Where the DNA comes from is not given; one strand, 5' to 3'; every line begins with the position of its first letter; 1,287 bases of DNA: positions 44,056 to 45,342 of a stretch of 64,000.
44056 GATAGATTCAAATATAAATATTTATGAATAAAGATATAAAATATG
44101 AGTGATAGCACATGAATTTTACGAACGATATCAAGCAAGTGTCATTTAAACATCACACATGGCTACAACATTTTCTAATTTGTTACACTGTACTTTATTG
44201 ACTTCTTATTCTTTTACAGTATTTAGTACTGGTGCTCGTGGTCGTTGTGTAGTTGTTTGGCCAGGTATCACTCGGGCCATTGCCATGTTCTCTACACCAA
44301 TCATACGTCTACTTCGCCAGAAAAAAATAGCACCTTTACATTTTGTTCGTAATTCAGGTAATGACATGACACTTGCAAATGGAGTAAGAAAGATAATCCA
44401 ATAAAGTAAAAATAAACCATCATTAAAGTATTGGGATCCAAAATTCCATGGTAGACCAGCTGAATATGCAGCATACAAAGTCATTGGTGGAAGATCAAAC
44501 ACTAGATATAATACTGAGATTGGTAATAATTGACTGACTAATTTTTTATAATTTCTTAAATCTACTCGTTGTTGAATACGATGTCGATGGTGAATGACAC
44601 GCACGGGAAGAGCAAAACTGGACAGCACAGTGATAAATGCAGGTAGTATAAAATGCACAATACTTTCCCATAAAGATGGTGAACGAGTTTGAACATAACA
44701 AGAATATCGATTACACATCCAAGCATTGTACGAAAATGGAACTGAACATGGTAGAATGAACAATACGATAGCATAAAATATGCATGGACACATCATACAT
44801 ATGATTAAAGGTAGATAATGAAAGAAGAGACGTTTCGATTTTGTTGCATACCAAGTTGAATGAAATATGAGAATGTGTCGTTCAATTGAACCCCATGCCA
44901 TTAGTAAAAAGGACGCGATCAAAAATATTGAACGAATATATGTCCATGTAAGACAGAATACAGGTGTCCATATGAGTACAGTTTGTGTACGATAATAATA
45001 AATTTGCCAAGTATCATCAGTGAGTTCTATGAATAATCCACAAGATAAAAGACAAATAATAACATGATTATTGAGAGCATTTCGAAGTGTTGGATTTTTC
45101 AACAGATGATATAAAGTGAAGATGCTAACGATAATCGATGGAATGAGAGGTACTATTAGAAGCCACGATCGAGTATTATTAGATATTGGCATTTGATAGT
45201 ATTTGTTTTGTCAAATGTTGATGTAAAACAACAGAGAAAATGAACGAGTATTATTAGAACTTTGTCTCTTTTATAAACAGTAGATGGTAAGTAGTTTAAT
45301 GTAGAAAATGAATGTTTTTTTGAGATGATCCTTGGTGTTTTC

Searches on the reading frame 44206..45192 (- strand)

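Call 10: search_protein_families(library=pfam, proteins=[window:44206-45192:-])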
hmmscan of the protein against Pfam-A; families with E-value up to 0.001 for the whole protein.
window:44206-45192:- (328 aa): 1 family
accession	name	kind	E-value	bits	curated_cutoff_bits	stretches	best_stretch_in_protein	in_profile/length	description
PF00001.26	7tm_1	-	4.8e-08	33.2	30.5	1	26-245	5-228/260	7 transmembrane receptor (rhodopsin family)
